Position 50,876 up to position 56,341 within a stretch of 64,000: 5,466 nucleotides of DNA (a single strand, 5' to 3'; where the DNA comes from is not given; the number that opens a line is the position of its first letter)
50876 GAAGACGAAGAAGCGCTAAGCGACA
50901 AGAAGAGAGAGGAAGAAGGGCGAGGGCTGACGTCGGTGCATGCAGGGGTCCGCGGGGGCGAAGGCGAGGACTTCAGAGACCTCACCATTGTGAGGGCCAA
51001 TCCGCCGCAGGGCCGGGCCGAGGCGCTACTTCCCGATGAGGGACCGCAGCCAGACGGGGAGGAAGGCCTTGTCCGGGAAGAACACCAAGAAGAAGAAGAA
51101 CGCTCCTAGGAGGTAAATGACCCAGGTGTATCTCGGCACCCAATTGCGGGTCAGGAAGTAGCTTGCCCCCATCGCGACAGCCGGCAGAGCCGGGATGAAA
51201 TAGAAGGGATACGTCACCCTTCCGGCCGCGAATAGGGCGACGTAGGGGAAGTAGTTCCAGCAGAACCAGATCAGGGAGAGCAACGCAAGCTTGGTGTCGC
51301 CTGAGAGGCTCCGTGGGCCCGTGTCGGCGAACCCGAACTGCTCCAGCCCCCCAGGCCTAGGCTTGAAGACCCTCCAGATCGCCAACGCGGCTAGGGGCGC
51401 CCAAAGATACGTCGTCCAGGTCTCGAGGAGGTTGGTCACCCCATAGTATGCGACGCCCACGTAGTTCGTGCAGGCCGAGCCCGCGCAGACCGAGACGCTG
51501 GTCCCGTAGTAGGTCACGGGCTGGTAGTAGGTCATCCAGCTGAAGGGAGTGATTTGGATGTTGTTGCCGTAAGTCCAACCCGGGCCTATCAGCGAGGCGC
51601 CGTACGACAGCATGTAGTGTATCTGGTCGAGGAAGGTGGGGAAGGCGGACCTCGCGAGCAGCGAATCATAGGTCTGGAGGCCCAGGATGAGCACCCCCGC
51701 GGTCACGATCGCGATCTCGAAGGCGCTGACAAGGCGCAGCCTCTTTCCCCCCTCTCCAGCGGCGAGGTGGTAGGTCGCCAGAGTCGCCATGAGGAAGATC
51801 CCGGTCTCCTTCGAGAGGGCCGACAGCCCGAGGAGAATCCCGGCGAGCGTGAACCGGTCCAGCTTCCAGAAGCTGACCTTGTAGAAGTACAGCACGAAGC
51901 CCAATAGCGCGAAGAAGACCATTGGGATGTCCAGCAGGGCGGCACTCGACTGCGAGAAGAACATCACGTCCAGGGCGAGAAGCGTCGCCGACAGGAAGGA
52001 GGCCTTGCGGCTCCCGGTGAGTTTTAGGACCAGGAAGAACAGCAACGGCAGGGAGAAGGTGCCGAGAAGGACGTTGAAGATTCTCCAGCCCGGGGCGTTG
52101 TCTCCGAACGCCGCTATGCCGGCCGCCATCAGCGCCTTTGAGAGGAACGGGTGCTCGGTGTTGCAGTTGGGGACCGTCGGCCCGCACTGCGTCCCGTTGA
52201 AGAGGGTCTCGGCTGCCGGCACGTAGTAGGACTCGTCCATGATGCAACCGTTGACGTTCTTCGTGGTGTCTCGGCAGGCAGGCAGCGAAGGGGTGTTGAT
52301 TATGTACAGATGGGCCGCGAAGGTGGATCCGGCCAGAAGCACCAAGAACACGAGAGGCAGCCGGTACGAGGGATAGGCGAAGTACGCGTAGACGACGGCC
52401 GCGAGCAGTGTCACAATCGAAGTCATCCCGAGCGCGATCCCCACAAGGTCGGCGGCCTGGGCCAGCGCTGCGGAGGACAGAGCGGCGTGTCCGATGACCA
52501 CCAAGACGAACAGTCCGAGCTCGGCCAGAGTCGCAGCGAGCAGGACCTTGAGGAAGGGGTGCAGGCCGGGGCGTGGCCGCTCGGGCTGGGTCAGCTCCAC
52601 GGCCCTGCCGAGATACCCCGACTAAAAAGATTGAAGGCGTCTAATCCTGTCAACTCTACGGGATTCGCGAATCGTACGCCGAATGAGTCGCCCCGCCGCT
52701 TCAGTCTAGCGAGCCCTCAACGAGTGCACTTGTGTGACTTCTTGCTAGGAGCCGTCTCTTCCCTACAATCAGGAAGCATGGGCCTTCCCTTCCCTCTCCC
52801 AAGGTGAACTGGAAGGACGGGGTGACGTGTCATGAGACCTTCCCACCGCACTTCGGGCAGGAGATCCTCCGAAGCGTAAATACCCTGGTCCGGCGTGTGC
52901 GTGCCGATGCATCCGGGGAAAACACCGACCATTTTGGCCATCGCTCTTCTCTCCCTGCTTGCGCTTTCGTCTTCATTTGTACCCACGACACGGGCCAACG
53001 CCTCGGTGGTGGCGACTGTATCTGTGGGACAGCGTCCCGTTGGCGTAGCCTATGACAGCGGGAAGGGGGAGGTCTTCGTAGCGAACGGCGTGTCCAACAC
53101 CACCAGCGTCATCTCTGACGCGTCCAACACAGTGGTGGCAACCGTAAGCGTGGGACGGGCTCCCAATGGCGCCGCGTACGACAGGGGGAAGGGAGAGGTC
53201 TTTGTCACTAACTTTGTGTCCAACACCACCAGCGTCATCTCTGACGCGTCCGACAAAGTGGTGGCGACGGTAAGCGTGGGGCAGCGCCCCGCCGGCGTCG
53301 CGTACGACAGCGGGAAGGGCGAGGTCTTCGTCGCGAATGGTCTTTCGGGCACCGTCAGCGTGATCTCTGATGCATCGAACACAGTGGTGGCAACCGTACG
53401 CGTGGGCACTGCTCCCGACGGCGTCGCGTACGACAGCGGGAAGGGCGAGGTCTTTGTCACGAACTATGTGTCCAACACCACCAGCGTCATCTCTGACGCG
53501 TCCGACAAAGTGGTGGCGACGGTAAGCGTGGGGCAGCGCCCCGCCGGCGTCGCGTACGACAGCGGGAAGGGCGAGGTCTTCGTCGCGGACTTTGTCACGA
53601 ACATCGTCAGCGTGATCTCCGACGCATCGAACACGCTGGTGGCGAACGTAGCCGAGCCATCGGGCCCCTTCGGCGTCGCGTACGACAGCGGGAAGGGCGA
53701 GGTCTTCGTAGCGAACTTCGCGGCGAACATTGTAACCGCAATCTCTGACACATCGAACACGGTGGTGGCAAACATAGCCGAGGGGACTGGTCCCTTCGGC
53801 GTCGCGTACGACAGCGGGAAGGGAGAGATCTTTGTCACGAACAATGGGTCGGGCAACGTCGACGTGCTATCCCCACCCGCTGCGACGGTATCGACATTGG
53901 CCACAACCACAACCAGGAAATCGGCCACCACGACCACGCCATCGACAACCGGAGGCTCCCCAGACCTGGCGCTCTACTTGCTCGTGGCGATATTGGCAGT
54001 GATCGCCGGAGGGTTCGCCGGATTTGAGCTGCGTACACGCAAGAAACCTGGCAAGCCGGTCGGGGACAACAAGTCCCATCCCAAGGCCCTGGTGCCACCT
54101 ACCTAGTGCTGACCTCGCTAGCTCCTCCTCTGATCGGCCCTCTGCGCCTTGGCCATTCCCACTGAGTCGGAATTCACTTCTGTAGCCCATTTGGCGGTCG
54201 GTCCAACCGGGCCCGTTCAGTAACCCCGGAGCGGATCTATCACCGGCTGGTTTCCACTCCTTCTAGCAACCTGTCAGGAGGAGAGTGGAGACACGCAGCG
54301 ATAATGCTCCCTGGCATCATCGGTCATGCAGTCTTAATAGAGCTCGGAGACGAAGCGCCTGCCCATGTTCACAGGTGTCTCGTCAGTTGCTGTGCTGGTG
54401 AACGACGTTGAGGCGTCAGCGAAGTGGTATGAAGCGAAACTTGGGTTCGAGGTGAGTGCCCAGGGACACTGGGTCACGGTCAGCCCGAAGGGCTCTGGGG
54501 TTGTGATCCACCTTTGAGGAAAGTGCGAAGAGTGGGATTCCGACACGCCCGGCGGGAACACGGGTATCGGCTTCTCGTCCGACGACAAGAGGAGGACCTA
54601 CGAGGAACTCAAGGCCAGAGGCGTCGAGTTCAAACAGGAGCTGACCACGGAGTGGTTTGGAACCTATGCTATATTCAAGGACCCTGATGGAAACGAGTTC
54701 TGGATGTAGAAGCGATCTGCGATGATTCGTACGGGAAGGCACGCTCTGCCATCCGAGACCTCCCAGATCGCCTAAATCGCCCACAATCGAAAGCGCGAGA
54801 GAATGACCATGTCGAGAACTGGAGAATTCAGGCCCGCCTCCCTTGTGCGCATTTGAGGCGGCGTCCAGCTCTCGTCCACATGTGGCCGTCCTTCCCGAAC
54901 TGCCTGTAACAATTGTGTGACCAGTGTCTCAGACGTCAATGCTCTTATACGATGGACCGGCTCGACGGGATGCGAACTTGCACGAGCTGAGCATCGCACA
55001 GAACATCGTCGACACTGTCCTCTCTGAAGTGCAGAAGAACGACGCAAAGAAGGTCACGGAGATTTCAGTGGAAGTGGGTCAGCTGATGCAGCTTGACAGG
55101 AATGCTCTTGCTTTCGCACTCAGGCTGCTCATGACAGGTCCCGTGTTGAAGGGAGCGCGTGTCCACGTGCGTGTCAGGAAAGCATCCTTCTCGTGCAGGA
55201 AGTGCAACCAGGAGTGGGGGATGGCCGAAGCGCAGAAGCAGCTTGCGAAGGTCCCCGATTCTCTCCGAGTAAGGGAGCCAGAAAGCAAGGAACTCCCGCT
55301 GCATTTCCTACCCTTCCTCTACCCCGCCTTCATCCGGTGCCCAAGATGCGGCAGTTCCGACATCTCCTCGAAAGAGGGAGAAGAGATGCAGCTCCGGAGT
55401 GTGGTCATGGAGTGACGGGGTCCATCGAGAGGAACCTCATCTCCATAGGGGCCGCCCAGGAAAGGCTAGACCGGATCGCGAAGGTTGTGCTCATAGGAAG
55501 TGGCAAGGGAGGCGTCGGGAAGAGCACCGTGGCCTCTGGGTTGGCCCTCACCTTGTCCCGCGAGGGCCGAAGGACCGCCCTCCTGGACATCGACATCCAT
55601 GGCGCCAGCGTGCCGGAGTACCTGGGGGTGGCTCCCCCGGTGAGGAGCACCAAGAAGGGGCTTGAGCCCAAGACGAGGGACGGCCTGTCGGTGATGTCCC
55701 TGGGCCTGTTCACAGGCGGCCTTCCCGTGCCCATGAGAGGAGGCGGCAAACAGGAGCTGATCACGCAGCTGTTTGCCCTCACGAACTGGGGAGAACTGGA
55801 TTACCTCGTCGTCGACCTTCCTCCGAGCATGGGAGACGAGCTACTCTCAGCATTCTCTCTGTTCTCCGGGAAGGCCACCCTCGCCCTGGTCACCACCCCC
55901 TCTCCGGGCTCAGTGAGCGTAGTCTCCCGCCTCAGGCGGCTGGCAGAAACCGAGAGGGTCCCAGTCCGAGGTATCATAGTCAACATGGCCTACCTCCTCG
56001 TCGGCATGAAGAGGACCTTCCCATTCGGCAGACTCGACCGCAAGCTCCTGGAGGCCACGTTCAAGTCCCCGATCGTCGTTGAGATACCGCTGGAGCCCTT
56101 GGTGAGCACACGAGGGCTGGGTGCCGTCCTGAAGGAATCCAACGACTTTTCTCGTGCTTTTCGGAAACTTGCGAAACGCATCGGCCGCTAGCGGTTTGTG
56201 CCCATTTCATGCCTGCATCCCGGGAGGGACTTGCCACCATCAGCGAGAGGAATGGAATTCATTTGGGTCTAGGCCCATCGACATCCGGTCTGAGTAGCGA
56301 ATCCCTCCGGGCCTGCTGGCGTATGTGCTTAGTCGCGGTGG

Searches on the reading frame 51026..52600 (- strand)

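Call 47: search_protein_families(library=ncbifam, proteins=[window:51026-52600:-], max_evalue=0.00001)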
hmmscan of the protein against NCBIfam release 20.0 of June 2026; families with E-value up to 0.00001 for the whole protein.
window:51026-52600:- (524 aa): 1 family
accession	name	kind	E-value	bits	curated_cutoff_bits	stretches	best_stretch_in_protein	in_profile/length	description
NF058602.1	PrMnsylTfPmt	equivalog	1.3e-08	34.1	800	1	119-232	62-181/530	protein O-mannosyltransferase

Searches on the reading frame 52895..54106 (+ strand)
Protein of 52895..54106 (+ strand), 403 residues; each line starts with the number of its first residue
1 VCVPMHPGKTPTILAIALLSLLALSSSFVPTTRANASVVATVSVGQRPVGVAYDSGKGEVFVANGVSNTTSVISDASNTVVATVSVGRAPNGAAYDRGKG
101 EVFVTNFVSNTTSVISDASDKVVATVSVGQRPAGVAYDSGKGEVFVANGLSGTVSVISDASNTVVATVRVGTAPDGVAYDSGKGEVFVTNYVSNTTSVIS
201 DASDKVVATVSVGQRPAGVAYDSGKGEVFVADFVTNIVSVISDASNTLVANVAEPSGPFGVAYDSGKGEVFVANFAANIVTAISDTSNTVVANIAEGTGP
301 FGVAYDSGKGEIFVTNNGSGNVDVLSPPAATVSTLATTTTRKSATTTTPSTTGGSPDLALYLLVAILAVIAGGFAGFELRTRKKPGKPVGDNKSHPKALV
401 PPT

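Call 47: search_protein_families(library=ncbifam, proteins=[window:52895-54106:+], max_evalue=0.00001)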
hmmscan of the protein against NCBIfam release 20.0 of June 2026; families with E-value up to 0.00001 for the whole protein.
window:52895-54106:+ (403 aa): 8 families
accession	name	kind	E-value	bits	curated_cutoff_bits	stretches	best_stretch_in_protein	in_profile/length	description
TIGR02276.1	beta_rpt_yvtn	repeat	2.4e-49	165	27.85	4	185-222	5-42/42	beta-propeller repeat protein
TIGR03866.1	PQQ_ABC_repeats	subfamily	4.3e-32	111.4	287.3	3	183-316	10-142/310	PQQ-dependent catabolism-associated beta-propeller protein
NF052280.1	7_blade_YncE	equivalog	3e-17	62.4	400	1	41-178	165-305/338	7-bladed beta-propeller protein YncE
NF052340.1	hydrazine_beta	equivalog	1.8e-11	43.7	560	0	23-139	7-126/372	hydrazine synthase subunit beta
NF052342.1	hydrazine_BC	exception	4e-09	35.2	1250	0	46-170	39-165/690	hydrazine synthase subunit beta-gamma fusion subunit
NF052460.1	L-NosZ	equivalog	7.2e-08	31.4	700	0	95-173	139-217/480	clade III lactonase-type nitrous-oxide reductase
NF048007.1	MmpL3Stblzr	equivalog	1.1e-06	28.1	600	0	122-239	216-333/366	MmpL3/TtfA transport complex stabilizer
NF005176.1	PRK06655.1-1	equivalog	3.1e-06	27.2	230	0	159-219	62-123/197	flagellar hook assembly protein FlgD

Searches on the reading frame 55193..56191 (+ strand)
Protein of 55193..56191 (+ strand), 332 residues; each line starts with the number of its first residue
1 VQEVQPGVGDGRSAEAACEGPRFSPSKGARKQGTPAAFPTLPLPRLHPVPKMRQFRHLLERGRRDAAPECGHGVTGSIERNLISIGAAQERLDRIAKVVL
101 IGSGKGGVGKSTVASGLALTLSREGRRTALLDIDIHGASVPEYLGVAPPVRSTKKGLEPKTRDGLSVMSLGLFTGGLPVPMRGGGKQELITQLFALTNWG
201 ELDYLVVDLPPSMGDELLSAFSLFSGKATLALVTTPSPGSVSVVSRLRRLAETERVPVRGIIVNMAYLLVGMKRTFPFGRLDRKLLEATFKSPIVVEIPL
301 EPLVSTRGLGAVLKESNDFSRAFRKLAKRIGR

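Call 57: search_protein_families(library=pfam, proteins=[window:55193-56191:+], max_evalue=0.0001)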
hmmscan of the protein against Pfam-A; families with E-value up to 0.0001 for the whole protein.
window:55193-56191:+ (332 aa): 5 families
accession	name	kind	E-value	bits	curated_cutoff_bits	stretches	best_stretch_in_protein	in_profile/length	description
PF10609.15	ParA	-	7.3e-52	176.7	27.1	1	95-330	2-245/246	NUBPL iron-transfer P-loop NTPase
PF01656.29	CbiA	-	3.9e-10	40.2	25.4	1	100-265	2-82/125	CobQ/CobB/MinD/ParA nucleotide binding domain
PF13614.12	AAA_31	-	3.2e-07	30.9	27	1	97-136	2-41/177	AAA domain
PF09140.17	MipZ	-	6.5e-07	29.4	20.7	1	98-146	2-50/262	ATPase MipZ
PF02374.21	ArsA_ATPase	-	3.7e-06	26.8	24.3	1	98-134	3-38/305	Anion-transporting ATPase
